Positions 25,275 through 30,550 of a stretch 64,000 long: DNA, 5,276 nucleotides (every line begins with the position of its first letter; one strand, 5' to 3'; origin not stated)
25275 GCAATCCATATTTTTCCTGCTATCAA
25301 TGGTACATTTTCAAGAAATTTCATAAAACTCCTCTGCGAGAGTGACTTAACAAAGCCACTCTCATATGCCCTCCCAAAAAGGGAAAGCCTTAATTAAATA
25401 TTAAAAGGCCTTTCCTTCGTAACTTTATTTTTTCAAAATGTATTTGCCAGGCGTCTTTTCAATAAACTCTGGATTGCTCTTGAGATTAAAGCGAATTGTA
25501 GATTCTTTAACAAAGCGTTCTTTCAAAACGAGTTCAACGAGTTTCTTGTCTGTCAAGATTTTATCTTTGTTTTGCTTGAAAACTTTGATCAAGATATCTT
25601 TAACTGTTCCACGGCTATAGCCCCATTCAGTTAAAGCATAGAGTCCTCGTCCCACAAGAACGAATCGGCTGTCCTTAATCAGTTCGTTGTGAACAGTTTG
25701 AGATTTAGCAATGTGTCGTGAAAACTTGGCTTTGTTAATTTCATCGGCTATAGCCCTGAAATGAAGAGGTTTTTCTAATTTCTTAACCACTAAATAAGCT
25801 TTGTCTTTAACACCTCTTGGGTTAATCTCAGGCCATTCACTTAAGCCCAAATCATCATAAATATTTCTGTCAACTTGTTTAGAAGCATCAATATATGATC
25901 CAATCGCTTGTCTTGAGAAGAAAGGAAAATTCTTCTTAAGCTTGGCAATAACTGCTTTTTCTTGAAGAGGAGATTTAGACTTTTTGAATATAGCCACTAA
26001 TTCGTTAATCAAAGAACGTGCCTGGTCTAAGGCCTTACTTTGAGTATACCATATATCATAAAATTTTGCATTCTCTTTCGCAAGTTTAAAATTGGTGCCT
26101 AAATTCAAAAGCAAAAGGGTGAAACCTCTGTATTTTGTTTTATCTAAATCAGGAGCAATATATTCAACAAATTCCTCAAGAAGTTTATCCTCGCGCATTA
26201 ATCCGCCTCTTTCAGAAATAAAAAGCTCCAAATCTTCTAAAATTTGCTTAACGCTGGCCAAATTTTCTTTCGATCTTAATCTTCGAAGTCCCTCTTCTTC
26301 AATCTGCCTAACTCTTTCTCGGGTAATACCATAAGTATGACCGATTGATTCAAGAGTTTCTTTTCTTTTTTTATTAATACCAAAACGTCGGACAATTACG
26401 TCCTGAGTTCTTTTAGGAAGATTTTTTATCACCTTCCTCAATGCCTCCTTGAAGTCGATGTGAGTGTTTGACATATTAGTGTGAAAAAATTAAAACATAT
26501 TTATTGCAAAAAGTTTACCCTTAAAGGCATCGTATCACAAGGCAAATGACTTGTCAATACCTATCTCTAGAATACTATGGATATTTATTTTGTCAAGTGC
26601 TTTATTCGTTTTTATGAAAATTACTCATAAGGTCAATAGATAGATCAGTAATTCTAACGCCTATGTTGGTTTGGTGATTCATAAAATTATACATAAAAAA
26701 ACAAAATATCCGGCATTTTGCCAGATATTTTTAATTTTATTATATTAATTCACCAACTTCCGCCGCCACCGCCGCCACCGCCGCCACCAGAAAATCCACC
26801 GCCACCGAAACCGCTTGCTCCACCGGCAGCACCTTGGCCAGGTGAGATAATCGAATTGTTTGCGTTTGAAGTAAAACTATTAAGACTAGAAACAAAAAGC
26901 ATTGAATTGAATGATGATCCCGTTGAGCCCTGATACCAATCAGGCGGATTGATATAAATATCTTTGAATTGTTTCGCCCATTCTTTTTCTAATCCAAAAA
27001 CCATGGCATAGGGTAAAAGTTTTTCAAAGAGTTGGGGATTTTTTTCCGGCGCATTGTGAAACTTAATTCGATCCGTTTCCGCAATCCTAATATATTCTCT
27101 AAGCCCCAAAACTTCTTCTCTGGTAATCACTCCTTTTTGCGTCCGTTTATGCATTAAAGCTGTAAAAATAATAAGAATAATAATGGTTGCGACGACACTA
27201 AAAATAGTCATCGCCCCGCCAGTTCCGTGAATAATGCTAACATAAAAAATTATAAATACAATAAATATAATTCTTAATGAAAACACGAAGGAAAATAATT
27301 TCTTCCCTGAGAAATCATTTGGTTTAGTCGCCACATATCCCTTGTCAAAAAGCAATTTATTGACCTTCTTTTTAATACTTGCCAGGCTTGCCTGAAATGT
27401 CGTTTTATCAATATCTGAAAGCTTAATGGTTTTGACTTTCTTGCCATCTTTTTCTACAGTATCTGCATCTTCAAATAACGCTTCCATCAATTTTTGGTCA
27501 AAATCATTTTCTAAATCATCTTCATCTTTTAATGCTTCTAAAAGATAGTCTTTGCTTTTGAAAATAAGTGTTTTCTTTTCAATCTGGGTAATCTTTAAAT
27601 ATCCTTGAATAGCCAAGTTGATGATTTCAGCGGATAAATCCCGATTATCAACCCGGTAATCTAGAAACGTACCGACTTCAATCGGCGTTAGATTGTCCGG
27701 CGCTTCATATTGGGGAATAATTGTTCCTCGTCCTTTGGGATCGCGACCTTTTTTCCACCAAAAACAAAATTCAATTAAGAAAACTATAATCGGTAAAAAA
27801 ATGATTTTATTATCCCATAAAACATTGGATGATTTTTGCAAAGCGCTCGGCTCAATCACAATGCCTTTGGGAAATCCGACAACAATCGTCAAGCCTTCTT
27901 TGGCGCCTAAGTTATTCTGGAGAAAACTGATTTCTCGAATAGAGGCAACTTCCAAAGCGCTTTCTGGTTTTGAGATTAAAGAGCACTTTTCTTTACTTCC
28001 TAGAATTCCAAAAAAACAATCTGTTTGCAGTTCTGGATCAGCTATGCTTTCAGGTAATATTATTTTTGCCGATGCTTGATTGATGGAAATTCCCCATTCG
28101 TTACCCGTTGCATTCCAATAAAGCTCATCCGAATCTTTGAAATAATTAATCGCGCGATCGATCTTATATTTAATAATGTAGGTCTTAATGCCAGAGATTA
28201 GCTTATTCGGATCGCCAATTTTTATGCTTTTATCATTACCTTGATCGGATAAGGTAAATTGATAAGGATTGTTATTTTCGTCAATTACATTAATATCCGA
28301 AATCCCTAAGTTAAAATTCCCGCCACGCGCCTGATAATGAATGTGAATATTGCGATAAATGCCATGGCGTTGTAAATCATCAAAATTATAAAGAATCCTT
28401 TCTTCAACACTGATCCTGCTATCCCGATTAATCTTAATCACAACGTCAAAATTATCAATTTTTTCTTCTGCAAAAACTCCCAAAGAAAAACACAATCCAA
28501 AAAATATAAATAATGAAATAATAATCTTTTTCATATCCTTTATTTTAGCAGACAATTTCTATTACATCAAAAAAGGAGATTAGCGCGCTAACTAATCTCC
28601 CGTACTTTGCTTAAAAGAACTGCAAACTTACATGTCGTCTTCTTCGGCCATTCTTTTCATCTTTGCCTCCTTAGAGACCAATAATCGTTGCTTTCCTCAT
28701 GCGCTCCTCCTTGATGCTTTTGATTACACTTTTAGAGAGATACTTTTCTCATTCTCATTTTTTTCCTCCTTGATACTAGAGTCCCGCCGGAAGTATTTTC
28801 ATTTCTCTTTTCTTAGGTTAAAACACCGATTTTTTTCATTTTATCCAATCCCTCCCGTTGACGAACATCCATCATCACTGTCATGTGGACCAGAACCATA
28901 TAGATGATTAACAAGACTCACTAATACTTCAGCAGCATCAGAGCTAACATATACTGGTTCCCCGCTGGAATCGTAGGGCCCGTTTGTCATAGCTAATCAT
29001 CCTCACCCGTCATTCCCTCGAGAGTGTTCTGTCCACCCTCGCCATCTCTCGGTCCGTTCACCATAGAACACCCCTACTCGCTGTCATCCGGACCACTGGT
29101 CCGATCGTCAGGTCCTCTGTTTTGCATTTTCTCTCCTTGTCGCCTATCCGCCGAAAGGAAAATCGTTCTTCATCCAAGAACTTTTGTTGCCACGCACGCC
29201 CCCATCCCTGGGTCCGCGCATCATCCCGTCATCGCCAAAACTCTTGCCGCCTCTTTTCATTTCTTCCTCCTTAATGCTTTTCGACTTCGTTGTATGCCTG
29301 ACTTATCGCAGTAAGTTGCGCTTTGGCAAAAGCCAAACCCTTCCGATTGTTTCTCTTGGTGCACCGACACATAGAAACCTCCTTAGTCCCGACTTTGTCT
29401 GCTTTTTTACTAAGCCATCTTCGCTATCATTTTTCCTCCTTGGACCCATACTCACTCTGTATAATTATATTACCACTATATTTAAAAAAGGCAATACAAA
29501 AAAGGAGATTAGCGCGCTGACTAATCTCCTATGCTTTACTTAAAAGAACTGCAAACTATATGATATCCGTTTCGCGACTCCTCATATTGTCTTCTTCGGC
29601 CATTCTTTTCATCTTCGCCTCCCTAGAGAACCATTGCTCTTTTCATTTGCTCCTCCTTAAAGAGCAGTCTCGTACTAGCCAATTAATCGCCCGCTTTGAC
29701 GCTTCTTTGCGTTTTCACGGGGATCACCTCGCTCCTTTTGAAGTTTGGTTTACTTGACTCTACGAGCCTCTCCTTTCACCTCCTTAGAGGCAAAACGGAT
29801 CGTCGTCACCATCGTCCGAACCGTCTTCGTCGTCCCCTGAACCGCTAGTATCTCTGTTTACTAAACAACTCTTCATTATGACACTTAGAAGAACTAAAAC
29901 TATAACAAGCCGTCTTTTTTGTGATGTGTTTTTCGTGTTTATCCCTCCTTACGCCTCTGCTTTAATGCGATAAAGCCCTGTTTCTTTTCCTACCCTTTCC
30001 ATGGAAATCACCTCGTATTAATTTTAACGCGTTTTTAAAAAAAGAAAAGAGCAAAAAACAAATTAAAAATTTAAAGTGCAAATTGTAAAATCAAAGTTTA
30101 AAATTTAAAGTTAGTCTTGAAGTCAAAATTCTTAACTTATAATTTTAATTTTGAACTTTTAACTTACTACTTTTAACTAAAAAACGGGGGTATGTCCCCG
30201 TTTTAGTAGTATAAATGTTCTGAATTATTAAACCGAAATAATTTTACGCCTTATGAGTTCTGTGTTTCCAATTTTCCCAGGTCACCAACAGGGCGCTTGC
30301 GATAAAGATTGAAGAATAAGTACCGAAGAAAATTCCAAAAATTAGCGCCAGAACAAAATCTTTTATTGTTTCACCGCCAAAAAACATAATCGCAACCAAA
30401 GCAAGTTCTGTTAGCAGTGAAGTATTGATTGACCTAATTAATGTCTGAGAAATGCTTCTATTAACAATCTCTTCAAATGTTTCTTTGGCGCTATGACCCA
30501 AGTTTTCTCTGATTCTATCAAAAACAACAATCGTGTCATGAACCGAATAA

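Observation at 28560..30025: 1.5 kb array of about 16 Shine-Dalgarno-preceded micro-ORFs (6-49 aa) in two modules that end in the same terminator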

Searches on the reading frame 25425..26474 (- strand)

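Call 8: search_protein_families(library=pfam, proteins=[window:25425-26474:-])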
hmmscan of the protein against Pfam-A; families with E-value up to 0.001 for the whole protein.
window:25425-26474:- (349 aa): 2 families
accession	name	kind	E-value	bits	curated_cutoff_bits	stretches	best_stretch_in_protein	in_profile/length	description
PF04545.22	Sigma70_r4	-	4.5e-15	55.3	24.1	1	16-67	2-49/50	Sigma-70, region 4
PF05066.19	HARE-HTH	-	3.1e-11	44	25.9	1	222-284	3-71/71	HB1, ASXL, restriction endonuclease HTH domain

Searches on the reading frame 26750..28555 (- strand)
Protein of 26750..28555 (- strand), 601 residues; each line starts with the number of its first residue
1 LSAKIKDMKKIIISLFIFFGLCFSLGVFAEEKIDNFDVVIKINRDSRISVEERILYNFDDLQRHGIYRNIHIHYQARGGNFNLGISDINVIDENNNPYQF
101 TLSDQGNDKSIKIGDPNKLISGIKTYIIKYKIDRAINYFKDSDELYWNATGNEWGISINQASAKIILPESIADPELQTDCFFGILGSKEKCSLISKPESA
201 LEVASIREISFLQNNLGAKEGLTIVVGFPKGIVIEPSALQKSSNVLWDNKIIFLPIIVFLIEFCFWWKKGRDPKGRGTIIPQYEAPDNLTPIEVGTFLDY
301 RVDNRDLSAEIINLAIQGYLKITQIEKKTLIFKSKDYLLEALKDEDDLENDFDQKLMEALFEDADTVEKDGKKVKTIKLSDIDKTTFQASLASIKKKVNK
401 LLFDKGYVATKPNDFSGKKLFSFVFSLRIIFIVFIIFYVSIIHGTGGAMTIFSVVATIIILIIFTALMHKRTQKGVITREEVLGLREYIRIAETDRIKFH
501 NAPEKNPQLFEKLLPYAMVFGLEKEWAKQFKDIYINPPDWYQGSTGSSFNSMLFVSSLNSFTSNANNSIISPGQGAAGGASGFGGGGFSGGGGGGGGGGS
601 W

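Call 8: search_protein_families(library=pfam, proteins=[window:26750-28555:-])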
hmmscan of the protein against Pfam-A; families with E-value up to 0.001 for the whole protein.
window:26750-28555:- (601 aa): 2 families
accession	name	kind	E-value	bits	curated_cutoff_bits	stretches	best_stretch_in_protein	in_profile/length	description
PF20990.2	DUF2207_C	-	8.5e-42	144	33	1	281-530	2-247/247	Predicted membrane protein (DUF2207) C-terminal domain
PF09972.14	DUF2207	-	7.6e-30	104.8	24.4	1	32-228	1-172/172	Predicted membrane protein (DUF2207) N-terminal domain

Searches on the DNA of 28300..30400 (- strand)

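Call 4: search_rna_families(source=window, start=28300, end=30400, threshold=evalue, max_evalue=10)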
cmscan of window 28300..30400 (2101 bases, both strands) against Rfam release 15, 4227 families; matches with E-value up to 10: 4.
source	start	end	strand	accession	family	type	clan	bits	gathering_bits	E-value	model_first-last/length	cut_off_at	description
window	30120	30163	-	RF02495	ohsC_RNA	Gene; antitoxin;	-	21.5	50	3.2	1-77/77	no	Oppression of Hydrophobic ORF by sRNA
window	30189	30281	+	RF01965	RMST_4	Gene; lncRNA;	-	17.7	40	3.5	1-108/108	no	Rhabdomyosarcoma 2 associated transcript conserved region 4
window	29148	29335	-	RF02142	HOXA11-AS1_6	Gene; lncRNA;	-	17.1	50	0.85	1-179/179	no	HOXA11 antisense RNA 1 conserved region 6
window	29937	30064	-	RF01845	enod40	Gene;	-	12.3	45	6.5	100-222/263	no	Early nodulin 40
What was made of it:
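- On Any Rfam RNA family (4227 models, including CsrB/RsmY/RsmZ, riboswitches and leaders): In 28300-30400 at E <= 10 there are only four chance-level hits, none at X (call 4).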

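Call 49: build_rna_model(alignment_id=A5)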
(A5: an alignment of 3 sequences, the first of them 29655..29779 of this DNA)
Model R1 built from alignment A5 (3 sequences, 126 columns); structure: RNAalifold consensus.
model positions 125; base pairs 40; branch points 1; effective number of sequences 0.67; information 0.589 bits per position. Calibrated on 0.2 Mb of random sequence (short: E-values are rough).
structure used (alignment columns):
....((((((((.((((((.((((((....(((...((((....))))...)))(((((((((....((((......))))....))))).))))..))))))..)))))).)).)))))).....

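Call 51: search_with_rna_model(model_id=R1, sources=[window, L005, L006, L007, L008, L009, L010, L011, L012, L013, L014, L015, L016, L020, L021, L024, L025, L028, L032, L037, L038], max_evalue=10)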
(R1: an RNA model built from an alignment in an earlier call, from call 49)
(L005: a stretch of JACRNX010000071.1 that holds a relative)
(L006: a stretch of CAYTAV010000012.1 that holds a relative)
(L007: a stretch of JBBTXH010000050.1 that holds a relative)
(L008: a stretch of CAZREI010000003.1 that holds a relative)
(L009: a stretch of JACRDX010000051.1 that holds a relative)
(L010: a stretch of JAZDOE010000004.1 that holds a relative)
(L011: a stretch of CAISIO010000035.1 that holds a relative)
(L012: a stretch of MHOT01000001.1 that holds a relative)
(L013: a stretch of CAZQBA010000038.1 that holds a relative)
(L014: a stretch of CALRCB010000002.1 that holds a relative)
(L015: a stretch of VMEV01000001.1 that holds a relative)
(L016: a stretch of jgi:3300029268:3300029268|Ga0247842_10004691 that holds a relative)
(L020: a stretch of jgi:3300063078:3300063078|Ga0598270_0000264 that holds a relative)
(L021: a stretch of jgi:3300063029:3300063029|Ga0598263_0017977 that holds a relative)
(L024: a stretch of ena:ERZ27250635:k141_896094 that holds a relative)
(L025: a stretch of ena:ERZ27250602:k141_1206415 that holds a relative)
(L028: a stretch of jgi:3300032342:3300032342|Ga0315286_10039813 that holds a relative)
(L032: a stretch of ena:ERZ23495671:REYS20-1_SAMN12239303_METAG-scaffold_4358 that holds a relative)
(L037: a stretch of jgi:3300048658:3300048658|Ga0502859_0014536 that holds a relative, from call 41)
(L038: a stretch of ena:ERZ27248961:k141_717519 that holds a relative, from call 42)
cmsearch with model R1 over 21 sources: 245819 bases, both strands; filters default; matches with E-value up to 10: 5.
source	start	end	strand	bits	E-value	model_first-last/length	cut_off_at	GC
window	29655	29779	-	154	1.6e-35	1-125/125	no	0.48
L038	789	913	+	153.8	1.8e-35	1-125/125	no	0.47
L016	7350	7474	+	152.8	3.1e-35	1-125/125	no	0.46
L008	1490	1529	+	13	2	1-125/125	no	0.38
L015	1012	1040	-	11.4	4.9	1-125/125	no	0.55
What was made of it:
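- Tried and rejected: Covariance model of X against 246 kb of the window and loci: no further copies (call 51).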

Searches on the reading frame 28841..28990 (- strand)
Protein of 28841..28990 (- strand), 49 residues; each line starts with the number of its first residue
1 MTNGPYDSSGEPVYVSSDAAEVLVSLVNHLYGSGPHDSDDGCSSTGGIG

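Call 11: find_encoding_contigs(protein=window:28841-28990:-, flank=5000, max_places=10)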
Protein window:28841-28990:- (49 aa): 1 contig read that carries it; 1 place shown.
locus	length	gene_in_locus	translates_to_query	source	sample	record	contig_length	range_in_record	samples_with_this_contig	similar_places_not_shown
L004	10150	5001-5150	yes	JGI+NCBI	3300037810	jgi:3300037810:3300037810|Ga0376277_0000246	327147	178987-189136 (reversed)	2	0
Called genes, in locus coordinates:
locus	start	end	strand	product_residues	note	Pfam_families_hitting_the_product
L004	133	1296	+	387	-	PF25062:ARM_TT21_N (faint)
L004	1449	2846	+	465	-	PF07549:Sec_GG (weak), PF21760:SecD_1st, PF22599:SecDF_P1_head, PF03176:MMPL, PF02355:SecD_SecF_C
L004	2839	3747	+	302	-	PF07549:Sec_GG (weak), PF02355:SecD_SecF_C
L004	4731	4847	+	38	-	-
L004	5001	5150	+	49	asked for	-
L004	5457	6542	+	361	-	PF09972:DUF2207, PF20990:DUF2207_C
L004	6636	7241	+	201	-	PF20990:DUF2207_C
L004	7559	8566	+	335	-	PF04545:Sigma70_r4, PF05066:HARE-HTH (faint)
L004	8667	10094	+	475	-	PF26449:DUF8128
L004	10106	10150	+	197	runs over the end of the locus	-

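Call 39: find_homologous_proteins(query=A2, max_evalue=10)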
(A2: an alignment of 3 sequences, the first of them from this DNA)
Query A2 (3 sequences) (49 aa, profile of the alignment): 5 proteins with E <= 10 among 17 candidates.
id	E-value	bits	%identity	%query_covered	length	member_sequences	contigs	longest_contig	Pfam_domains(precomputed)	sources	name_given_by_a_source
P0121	1.6e-29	120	54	100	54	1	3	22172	-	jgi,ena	-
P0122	1.8e-23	100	37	90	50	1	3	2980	-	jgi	jgi:hypothetical protein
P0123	5.6e-21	92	100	100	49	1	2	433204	-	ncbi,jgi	ncbi:MAG: hypothetical protein WC242_01060 [Candidatus Paceibacterota bacterium]|jgi:hypothetical pr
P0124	4.6e-20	89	38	88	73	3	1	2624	-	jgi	jgi:hypothetical protein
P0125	5.8e-15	73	60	94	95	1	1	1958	-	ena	-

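Call 41: find_encoding_contigs(protein=P0124, flank=5000, max_places=4)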
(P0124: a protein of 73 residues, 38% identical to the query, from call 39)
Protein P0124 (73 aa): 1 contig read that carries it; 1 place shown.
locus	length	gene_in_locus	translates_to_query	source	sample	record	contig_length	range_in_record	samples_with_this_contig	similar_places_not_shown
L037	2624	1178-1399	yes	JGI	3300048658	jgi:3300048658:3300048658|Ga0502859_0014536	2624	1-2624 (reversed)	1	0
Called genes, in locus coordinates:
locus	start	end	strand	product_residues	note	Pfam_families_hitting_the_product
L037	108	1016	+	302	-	PF07549:Sec_GG (weak), PF02355:SecD_SecF_C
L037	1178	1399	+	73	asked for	-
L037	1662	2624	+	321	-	?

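Call 42: find_encoding_contigs(protein=P0125, flank=5000, max_places=4)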
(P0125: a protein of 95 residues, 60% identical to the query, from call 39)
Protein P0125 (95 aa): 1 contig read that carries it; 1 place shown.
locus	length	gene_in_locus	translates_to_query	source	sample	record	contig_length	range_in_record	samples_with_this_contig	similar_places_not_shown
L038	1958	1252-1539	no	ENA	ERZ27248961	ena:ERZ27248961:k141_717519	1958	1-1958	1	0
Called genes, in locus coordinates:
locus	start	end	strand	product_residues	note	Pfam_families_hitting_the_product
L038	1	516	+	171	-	?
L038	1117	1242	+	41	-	-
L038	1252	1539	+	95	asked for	-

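Call 54: search_protein_families(library=pfam, max_evalue=1, proteins=[window:28844-28990:-])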
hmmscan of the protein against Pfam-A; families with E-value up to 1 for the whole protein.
seq(49 aa): 0 families

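Call 55: search_protein_families(library=ncbifam, max_evalue=1, proteins=[window:28844-28990:-])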
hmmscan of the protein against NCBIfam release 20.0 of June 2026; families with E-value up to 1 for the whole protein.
seq(49 aa): 1 family
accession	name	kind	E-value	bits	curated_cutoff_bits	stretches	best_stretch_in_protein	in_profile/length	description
TIGR02647.1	DNA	hypoth_equivalog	0.11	12.2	44.6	1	6-42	19-55/77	TIGR02647 family protein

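Call 66: search_protein_representatives(alignment_id=A7)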
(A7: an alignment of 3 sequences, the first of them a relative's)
Query: 3 sequences, 54 profile positions. Proteins with E-value up to 0.001 (for the whole library): 6; up to 1e-10: 4; up to 1e-30: 0. The best 6 are listed.
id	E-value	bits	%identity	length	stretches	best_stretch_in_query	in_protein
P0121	4.6e-30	119.6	-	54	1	1-54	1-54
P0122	1.5e-24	101.9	-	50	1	1-51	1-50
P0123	1.4e-21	92.4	-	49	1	1-54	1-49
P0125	1.5e-15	73.1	-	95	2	4-54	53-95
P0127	2.4e-07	46.9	-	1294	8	8-29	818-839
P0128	7.7e-04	35.6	-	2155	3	9-31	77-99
